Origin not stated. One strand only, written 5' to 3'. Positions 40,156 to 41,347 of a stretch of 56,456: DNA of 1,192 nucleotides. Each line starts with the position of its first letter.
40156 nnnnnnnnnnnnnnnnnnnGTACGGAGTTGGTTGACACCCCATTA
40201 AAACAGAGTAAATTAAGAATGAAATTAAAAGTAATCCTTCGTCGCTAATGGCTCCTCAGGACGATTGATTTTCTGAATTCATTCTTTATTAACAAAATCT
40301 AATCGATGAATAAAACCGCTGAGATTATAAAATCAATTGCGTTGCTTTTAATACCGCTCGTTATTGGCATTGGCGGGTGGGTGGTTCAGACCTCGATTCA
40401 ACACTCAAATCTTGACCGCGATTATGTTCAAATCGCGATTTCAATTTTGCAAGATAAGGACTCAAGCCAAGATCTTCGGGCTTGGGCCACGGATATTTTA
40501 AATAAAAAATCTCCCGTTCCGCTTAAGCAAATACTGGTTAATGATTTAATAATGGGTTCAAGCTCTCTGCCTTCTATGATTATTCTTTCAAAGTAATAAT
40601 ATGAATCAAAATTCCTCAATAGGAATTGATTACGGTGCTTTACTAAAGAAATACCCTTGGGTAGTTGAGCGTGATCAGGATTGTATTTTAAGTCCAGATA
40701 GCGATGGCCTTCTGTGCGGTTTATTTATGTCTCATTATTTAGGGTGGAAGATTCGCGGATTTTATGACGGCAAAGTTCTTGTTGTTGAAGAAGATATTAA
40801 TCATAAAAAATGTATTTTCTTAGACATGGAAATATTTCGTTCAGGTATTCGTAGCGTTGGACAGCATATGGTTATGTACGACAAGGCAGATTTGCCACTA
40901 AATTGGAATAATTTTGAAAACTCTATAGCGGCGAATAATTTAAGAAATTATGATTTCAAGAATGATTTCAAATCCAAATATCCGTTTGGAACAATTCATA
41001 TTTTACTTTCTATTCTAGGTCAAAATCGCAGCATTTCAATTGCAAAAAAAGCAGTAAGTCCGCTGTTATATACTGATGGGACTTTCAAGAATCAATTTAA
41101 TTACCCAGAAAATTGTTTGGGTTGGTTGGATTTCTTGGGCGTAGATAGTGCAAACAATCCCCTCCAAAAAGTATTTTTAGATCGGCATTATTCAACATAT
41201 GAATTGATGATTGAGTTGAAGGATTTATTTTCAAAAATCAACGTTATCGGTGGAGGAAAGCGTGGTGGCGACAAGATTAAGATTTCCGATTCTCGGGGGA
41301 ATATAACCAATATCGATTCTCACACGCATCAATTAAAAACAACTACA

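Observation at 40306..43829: DNA methyltransferase fused to a complete self-cleaving LexA module, with a convergent stop-overlapping unknown gene and a divergent unknown gene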

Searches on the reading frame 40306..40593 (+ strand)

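Call 3: search_protein_families(library=pfam, proteins=[window:40306-40593:+], max_evalue=0.1)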
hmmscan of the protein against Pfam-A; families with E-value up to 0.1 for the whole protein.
window:40306-40593:+ (96 aa): 0 families

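Call 4: search_protein_families(library=ncbifam, proteins=[window:40306-40593:+], max_evalue=0.1)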
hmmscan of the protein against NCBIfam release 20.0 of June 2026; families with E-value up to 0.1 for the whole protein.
window:40306-40593:+ (96 aa): 1 family
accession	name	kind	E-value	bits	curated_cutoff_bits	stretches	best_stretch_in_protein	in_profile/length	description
NF049847.1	FtsL_COG5462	equivalog_domain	0.069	12.8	50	1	11-59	3-51/85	cell division protein FtsL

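Call 5: search_protein_families(library=padloc, proteins=[window:40306-40593:+], max_evalue=0.1)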
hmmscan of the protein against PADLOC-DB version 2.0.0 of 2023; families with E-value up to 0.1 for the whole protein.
window:40306-40593:+ (96 aa): 1 family
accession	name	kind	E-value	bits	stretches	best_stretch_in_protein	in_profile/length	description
PDLC03758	RT_UG20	-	0.0053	13.8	1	25-77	411-463/511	DRT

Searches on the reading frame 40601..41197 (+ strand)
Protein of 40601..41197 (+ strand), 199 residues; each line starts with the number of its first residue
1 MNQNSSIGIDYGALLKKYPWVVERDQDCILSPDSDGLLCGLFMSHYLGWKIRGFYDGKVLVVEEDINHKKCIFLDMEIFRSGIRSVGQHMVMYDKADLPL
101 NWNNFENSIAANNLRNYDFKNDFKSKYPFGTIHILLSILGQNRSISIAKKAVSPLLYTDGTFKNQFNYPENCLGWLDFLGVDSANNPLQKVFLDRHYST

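Call 56: predict_structure(alignment_id=A2)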
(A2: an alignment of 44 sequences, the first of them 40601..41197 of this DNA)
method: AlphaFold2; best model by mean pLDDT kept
length: 199 residues; sequences in the alignment: 44
mean_pLDDT: 89.8   pTM: 0.88
mean pLDDT of the five models: 89.8, 89.8, 87.9, 86.2, 85.6
residues with pLDDT >= 90: 137; 70-90: 49; 50-70: 8; < 50: 5
segments of 3 or more residues with pLDDT < 50: 1-5
pLDDT, mean of each block of 10 residues (from residue 1): 60 96 98 94 97 96 96 95 90 81 93 89 89 96 90 87 88 94 91 74
secondary structure, 60 per line:
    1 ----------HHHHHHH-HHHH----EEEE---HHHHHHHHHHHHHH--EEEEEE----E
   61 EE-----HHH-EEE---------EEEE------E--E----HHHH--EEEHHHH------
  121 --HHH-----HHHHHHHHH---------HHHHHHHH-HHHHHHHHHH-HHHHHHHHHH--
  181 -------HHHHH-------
elements in order: H11-17 H19-22 E27-30 H34-47 E50-55 E60-62 E72-74 E84-87 H102-105 E108-110 H111-114 H131-139 H149-156 H158-167 H169-178 H188-192

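Call 60: fold_search(model_id=the predicted structure, library=pdb)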
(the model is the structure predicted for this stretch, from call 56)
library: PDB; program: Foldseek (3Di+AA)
matches with E <= 10: 324; with E <= 0.001: 0
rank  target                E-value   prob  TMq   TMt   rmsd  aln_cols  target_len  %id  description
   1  8i83_E                2.3e-01  0.18  0.31  0.18  14.0       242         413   10  Crystal Structure of phosphinothricin dehydrogenase (released 2024-02-14)
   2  5vjn_B                2.5e-01  0.16  0.22  0.25   8.1       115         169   13  Crystal Structure of Adenine Phosphoribosyltransferase from Saccharomyces cerevisiae Complexed with D-2,5-Dideoxy-2,5- (released 2017-12-27)
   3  9jnq_A                2.5e-01  0.16  0.30  0.20  14.5       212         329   11  dehydrogenase McyI (released 2025-10-01)
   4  4x45_B                3.0e-01  0.15  0.22  0.24   8.1       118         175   14  Crystal Structure of F173G Mutant of Human APRT (released 2015-12-02)
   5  9jnr_A                3.2e-01  0.16  0.30  0.20  15.0       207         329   14  McyI-MCLR co-crystal (released 2025-10-01)
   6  8xcr                  3.4e-01  0.15  0.31  0.19  12.9       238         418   10  Cryo-EM structure of Glutamate dehydrogenase from Thermococcus profundus in complex with NADP and GLU in the initial sta (released 2023-12-27)
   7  6fcl_B                3.6e-01  0.14  0.22  0.24   8.1       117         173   14  Crystal Structure of Human APRT wild type in complex with AMP (released 2018-08-15)
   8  6nfe_A                4.1e-01  0.20  0.28  0.20   7.0       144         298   15  Crystal Structure of Ribose-phosphate Pyrophosphokinase from Legionella pneumophila with bound AMP, ADP, and Ribose-5- (released 2019-01-02)
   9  6fd5_B                4.3e-01  0.14  0.22  0.25   8.2       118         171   13  Crystal Structure of Human APRT-Tyr105Phe variant in complex with Adenine, PRPP and Mg2+, 14 days post crystallization (released 2018-08-15)
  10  6hgq_B                4.3e-01  0.13  0.22  0.24   8.1       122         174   13  Crystal Structure of Human APRT wild type in complex with Hypoxanthine, PRPP and Mg2+ (released 2019-07-31)
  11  4jit_D                4.6e-01  0.30  0.25  0.32   5.3        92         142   12  Crystal Structure of E. coli XGPRT in complex with (S)-3-(Guanin-9-yl)pyrrolidin-N-ylacetylphosphonic acid (released 2014-12-24)
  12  6jn9                  5.9e-01  0.12  0.33  0.19  13.7       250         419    8  Cryo-EM structure of glutamate dehydrogenase from Thermococcus profundus (released 2020-02-12)
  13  6hgr_A                6.3e-01  0.12  0.22  0.25   8.1       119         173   13  Crystal Structure of Human APRT wild type in complex with IMP (released 2019-07-31)
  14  8xcp                  6.7e-01  0.13  0.35  0.19  13.1       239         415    8  Cryo-EM structure of Glutamate dehydrogenase from Thermococcus profundus incorporating NADP and GLU in the initial stage (released 2023-12-27)
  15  6hgp_B                6.7e-01  0.12  0.22  0.25   7.7       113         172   12  Crystal Structure of Human APRT wild type in complex with Phosphate ion. (released 2019-07-31)
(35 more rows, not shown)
